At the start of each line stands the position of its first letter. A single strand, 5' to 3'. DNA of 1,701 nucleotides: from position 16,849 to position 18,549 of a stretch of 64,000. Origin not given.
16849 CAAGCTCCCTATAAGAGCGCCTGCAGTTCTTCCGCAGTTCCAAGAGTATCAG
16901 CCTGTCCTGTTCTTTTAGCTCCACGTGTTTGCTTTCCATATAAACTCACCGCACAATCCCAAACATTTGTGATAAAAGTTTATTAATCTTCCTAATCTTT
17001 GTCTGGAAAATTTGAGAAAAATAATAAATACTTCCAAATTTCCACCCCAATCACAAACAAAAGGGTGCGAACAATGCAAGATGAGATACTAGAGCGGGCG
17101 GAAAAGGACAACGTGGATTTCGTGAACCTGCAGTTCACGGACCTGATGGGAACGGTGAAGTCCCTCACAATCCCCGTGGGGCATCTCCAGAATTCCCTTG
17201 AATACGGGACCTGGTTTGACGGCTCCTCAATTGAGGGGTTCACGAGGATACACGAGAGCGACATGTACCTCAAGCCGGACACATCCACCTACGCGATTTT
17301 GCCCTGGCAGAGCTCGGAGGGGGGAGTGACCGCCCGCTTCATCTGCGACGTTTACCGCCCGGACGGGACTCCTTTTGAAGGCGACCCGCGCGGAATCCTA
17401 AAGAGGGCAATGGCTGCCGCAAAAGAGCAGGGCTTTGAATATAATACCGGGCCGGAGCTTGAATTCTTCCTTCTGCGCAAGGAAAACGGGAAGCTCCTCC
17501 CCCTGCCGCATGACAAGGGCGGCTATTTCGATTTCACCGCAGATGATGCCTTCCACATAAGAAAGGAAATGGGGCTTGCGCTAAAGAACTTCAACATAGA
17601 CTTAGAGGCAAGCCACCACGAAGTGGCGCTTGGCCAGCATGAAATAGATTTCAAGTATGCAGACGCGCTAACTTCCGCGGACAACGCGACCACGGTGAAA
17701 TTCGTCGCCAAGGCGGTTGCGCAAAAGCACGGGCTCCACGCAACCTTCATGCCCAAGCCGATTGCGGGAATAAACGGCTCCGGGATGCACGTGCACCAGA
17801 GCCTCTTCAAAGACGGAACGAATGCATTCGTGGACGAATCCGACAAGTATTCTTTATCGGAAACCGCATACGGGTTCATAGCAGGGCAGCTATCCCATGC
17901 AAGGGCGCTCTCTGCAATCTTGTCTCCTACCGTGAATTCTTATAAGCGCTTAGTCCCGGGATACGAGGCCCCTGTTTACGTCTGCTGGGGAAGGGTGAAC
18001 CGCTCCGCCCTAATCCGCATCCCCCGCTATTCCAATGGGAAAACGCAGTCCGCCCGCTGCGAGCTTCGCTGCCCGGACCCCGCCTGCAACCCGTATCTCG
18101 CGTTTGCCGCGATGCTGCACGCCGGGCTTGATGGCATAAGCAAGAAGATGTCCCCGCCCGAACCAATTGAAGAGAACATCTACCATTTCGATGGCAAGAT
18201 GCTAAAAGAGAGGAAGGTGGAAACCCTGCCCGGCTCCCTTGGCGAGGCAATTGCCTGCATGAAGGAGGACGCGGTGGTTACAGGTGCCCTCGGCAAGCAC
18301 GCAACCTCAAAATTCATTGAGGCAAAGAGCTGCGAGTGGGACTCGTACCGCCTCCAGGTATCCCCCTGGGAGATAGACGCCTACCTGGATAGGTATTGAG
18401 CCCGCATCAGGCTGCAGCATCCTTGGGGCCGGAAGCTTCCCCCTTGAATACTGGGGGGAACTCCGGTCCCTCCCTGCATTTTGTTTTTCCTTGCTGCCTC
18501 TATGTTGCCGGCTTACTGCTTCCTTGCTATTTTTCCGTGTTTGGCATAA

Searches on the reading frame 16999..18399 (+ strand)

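Call 6: search_protein_families(library=pfam, proteins=[window:16999-18399:+], max_evalue=0.01)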
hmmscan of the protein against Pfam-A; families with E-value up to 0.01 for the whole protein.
window:16999-18399:+ (466 aa): 2 families
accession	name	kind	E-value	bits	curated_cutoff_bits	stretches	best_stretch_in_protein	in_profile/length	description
PF00120.29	Gln-synt_C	-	4.8e-131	437.3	24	1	128-462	2-344/344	Glutamine synthetase, catalytic domain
PF03951.24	Gln-synt_N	-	1.2e-31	108.6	33.4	1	38-121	1-82/82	Glutamine synthetase, beta-Grasp domain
